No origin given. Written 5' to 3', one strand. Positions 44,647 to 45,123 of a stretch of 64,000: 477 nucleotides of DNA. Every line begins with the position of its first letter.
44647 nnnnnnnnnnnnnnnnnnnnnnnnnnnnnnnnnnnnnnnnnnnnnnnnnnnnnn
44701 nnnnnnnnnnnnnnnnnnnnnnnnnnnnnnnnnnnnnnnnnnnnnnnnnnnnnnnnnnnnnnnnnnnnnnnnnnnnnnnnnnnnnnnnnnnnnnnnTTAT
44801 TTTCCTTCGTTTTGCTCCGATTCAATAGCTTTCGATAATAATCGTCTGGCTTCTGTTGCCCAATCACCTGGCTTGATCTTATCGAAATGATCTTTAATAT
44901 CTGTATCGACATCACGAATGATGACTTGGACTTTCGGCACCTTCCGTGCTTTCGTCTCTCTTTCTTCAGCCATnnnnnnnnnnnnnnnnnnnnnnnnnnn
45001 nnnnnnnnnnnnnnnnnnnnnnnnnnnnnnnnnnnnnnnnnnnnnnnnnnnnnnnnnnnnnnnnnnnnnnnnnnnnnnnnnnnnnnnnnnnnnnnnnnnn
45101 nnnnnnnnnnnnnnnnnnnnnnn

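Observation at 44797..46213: Actin-like (ParM/Alp) segregation module with coupled small adaptor ORF and palindromic operator inside a phage late region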

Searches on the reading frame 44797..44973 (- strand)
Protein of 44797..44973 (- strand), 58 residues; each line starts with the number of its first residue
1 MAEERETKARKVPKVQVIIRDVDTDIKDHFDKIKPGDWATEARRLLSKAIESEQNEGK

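Call 3: search_protein_families(library=pfam, proteins=[window:44797-44973:-], max_evalue=1)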
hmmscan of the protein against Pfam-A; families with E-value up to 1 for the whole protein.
window:44797-44973:- (58 aa): 0 families

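Call 4: search_protein_families(library=phrogs, proteins=[window:44797-44973:-], max_evalue=0.01)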
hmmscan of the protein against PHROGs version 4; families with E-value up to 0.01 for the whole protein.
window:44797-44973:- (58 aa): 0 families

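Call 38: search_solved_structures(query=A2, max_evalue=10, show_alignments=2)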
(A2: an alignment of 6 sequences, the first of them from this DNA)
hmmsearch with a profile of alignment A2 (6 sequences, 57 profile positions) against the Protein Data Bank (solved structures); distinct sequences matched with E-value up to 10: 2.
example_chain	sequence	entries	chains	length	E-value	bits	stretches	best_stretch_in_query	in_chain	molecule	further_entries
7dgu_A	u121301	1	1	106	0.14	15.3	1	16-46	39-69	de novo designed protein H4A1R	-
2rm9_A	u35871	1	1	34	1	12.5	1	36-54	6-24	Astressin2B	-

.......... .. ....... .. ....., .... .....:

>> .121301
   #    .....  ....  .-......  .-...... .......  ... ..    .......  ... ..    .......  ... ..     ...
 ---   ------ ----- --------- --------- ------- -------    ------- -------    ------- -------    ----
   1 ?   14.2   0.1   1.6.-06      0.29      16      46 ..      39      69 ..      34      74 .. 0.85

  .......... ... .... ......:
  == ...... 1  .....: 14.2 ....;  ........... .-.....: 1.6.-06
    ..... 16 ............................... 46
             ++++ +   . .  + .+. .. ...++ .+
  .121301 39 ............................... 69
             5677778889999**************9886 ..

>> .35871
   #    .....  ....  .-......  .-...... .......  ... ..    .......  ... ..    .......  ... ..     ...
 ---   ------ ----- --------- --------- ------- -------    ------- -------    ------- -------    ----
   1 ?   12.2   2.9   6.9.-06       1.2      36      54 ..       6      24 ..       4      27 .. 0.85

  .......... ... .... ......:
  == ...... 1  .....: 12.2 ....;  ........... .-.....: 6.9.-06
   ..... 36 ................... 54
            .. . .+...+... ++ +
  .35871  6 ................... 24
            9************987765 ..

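Call 39: find_homologous_proteins(query=A2, max_evalue=0.01)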
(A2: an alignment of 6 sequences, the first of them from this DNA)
Query A2 (6 sequences) (58 aa, profile of the alignment): 50 proteins with E <= 0.01 among 185 candidates.
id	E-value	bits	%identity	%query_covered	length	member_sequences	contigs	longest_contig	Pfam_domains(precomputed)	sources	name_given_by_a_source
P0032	1.3e-23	100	50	66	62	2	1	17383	-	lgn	-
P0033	3.3e-23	99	56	55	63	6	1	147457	-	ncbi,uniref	ncbi:hypothetical protein [Bacillus mobilis]|uniref:hypothetical protein n=1 Tax=Bacillus mobilis Ta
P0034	1.1e-22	97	53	66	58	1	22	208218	-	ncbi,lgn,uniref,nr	ncbi:hypothetical protein P4388_32005 [Bacillus thuringiensis]|uniref:hypothetical protein n=1 Tax=B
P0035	1.6e-22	97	55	66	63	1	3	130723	-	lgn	-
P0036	1.7e-22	97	47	66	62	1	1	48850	-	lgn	-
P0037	1.9e-22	97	58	66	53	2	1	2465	-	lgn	-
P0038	4.3e-22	95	45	66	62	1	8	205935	-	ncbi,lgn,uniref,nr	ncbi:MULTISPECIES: hypothetical protein [Bacillus subtilis group]|uniref:Uncharacterized protein n=2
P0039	6.9e-22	95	61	66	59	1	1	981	-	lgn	-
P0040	1.0e-21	94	48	76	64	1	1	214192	-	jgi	jgi:hypothetical protein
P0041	2.4e-21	93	58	66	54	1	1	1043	-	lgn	-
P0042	7.5e-21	91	47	66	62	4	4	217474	-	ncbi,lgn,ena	-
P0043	2.4e-20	90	70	91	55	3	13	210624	-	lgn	-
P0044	2.5e-20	90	47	66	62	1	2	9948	-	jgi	jgi:hypothetical protein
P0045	3.3e-20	89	55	66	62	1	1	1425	-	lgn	-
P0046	7.6e-20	88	53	66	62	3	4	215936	-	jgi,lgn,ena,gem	-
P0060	2.9e-18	83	91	91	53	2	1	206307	-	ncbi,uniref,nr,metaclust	ncbi:hypothetical protein TCA2_4512 [Paenibacillus sp. TCA20]|uniref:hypothetical protein n=1 Tax=Pa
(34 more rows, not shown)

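Call 45: find_encoding_contigs(protein=P0060, flank=4000, max_places=2)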
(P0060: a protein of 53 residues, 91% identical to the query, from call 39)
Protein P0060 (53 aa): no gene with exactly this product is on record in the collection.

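Call 46: find_encoding_contigs(protein=P0043, flank=4000, max_places=4)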
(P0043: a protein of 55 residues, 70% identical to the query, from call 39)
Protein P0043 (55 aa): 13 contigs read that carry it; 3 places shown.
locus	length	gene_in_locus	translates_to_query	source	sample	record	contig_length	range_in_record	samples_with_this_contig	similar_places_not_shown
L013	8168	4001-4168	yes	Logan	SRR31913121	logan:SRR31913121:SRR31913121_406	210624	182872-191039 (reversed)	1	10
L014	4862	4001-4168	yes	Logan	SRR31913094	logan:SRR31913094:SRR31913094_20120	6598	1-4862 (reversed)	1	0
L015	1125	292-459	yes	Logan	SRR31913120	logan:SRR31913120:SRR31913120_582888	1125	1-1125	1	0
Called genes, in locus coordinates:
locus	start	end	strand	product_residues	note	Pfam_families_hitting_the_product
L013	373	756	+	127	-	-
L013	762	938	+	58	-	-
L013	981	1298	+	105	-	PF07866:DUF1653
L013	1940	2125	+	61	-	-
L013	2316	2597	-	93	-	-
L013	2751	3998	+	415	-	PF17989:ALP_N, PF21522:MreB-like_C, PF22128:Alp7A_like_C (faint)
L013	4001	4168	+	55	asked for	-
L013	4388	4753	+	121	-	-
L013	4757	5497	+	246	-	-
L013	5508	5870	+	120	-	-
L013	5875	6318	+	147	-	-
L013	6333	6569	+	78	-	-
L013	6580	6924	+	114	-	-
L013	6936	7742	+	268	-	-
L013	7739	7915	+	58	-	-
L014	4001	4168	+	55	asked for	-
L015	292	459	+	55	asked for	-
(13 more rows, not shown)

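Call 55: search_protein_families(library=pfam, alignment_id=A4, max_evalue=1)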
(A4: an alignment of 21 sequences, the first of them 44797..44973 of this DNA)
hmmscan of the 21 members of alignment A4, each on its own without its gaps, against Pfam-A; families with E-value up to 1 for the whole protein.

A. member 1, window:44797-44973:- (58 aa): 0 families

B. families by the number of members that match (of 21 scanned): 8 families
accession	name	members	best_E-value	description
PF05347.21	Complex1_LYR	2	0.069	Complex 1 protein (LYR family)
PF01618.21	MotA_ExbB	2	0.17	MotA/TolQ/ExbB proton channel family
PF11166.13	DUF2951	2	0.2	Protein of unknown function (DUF2951)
PF20543.3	CowN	1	0.042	N2-fixation sustaining protein CowN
PF22433.2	MtxA_IG-like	1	0.058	Magnetotaxis protein MtxA, Immunoglobulin-like domain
PF09017.16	Transglut_prok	1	0.06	Microbial transglutaminase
PF22341.1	GSPE_N1E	1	0.12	GSPII protein E, N1E domain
PF22790.2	YkoP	1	0.15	YkoP domain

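Call 66: predict_structure(alignment_id=A4)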
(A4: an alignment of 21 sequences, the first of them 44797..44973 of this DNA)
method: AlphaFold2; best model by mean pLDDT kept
length: 58 residues; sequences in the alignment: 21
mean_pLDDT: 85.9   pTM: 0.60
mean pLDDT of the five models: 85.9, 85.4, 85.0, 85.0, 84.4
residues with pLDDT >= 90: 35; 70-90: 12; 50-70: 11; < 50: 0
segments of 3 or more residues with pLDDT < 50: none
pLDDT, mean of each block of 10 residues (from residue 1): 64 85 94 94 94 83
secondary structure, 60 per line:
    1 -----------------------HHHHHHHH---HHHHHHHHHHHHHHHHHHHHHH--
elements in order: H24-31 H35-56

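Call 71: fold_search(model_id=the predicted structure, library=pdb)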
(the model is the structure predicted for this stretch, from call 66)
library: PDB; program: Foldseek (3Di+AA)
matches with E <= 10: 4; with E <= 0.001: 0
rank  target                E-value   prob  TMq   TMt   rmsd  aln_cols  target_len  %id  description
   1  6n4f_B                6.2e+00  0.03  0.30  0.11  13.8        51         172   16  The crystal structure of hemagglutinin from A/canine/IL/11613/2015 (H3N2) influenza virus. (released 2019-01-30)
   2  7ung_o1               6.8e+00  0.03  0.23  0.35  13.1        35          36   26  48-nm repeat of the human respiratory doublet microtubule (released 2022-10-05)
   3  8txu_B                8.0e+00  0.01  0.22  0.09  12.9        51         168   18  Fab 3864-10 in complex with influenza HA H3-SING16 (released 2024-09-11)
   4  7wtt_u                9.4e+00  0.02  0.26  0.03  22.4        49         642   16  Cryo-EM structure of a human pre-40S ribosomal subunit - State RRP12-A1 (with CK1) (released 2022-10-19)

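Call 85: search_protein_families(library=ncbifam, proteins=[window:44797-44973:-], max_evalue=0.1)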
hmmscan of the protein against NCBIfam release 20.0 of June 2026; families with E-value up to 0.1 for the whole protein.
window:44797-44973:- (58 aa): 0 families

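Call 91: list_cluster_members(proteins=[P0001, window:44797-44973:-, P0002])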
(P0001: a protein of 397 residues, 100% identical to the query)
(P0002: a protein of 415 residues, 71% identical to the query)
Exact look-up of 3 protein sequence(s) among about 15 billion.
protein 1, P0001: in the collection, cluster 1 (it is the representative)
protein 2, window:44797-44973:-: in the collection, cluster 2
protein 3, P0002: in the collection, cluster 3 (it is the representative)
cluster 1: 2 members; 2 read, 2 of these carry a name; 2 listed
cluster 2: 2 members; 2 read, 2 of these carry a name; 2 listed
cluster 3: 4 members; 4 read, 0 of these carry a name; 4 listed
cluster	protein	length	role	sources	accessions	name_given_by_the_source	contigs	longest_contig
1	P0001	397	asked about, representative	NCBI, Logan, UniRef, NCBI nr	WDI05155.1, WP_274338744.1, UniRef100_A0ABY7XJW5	ParM/StbA family protein (plasmid) [Paenibacillus urinalis] | ParM/StbA family protein n=1 Tax=Paenibacillus urinalis TaxID=521520 ... | ParM/StbA family protein [Paenibacillus urinalis]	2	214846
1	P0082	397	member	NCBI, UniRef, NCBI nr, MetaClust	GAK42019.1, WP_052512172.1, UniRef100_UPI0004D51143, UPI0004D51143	hypothetical protein TCA2_4511 [Paenibacillus sp. TCA20] | ParM/StbA family protein n=1 Tax=Paenibacillus sp. TCA20 TaxID=1499968 RepID=UPI0004D51143 | ParM/StbA family protein [Paenibacillus sp. TCA20]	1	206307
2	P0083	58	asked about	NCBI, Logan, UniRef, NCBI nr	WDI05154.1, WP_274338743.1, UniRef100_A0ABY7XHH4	hypothetical protein PUW25_25435 (plasmid) [Paenibacillus urinalis] | Uncharacterized protein n=1 Tax=Paenibacillus urinalis TaxID=521520 RepID=A0ABY7XHH4_9BACL | hypothetical protein [Paenibacillus urinalis]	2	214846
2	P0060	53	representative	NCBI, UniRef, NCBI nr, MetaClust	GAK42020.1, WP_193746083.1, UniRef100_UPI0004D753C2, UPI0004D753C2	hypothetical protein TCA2_4512 [Paenibacillus sp. TCA20] | hypothetical protein n=1 Tax=Paenibacillus sp. TCA20 TaxID=1499968 RepID=UPI0004D753C2 | hypothetical protein [Paenibacillus sp. TCA20]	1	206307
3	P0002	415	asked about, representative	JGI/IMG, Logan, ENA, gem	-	-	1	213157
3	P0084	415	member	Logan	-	-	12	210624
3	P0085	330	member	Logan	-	-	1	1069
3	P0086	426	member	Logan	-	-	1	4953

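Call 105: search_protein_representatives(alignment_id=A4)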
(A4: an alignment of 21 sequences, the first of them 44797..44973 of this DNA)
Query: 21 sequences, 63 profile positions. Proteins with E-value up to 0.001 (for the whole library): 31; up to 1e-10: 19; up to 1e-30: 0. The best 31 are listed.
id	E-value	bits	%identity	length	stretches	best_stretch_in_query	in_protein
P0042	4.1e-23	96.8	-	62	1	3-63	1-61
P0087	1.2e-19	85.7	-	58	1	6-59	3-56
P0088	5.4e-19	83.7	-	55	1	2-53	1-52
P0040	2.2e-18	81.7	-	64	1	2-62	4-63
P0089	4.4e-18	80.7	-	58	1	3-59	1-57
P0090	4.5e-18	80.7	-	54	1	4-54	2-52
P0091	6.9e-18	80.1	-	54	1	2-53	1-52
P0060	1.8e-17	78.8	-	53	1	3-46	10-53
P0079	3.7e-15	71.4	-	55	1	6-51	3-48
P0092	7.2e-15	70.4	-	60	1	6-60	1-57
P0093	3.5e-14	68.2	-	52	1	5-51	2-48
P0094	5.4e-14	67.7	-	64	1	6-53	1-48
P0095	2.5e-13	65.5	-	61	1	6-59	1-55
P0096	2.9e-13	65.3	-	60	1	6-44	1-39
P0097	4.0e-13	64.9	-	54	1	8-50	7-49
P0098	4.0e-13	64.9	-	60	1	7-49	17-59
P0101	2.2e-11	59.3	-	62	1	7-50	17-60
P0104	7.6e-10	54.4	-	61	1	6-48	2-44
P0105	1.1e-07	47.4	-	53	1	7-50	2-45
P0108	2.3e-05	40.0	-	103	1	10-47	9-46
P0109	2.9e-05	39.7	-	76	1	3-62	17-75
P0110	9.2e-05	38.1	-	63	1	8-59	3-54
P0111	1.7e-04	37.3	-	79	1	7-45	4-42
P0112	2.9e-04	36.5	-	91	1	11-49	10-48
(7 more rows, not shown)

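Call 106: search_protein_families(library=pfam, proteins=[P0108, P0109, P0110, P0111, P0112, P0104, P0105, P0098, P0101, P0096], max_evalue=1)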
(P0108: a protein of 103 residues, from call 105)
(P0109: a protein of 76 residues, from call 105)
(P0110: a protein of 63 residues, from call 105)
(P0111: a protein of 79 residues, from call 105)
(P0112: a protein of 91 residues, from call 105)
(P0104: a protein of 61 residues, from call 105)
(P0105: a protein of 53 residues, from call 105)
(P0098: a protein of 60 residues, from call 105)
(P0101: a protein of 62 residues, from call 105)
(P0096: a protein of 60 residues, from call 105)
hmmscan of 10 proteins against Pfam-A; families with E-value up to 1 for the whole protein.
P0108 (103 aa): 1 family
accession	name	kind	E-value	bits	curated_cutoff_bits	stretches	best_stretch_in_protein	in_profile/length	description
PF20892.2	SidC_lipid-bd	-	0.0032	17.9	27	1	19-60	32-73/127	SidC, lipid-binding domain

P0109 (76 aa): 0 families

P0110 (63 aa): 1 family
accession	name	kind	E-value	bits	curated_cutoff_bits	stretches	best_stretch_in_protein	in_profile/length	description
PF00473.22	CRF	-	0.021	15.3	22.1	1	34-55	11-32/38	Corticotropin-releasing factor family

P0111 (79 aa): 0 families

P0112 (91 aa): 0 families

P0104 (61 aa): 1 family
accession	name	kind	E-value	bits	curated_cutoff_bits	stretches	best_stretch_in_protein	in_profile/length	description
PF23885.1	DUF7238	-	0.098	13.2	27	1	5-55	20-71/112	Family of unknown function (DUF7238)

P0105 (53 aa): 0 families

P0098 (60 aa): 0 families

P0101 (62 aa): 0 families

P0096 (60 aa): 0 families
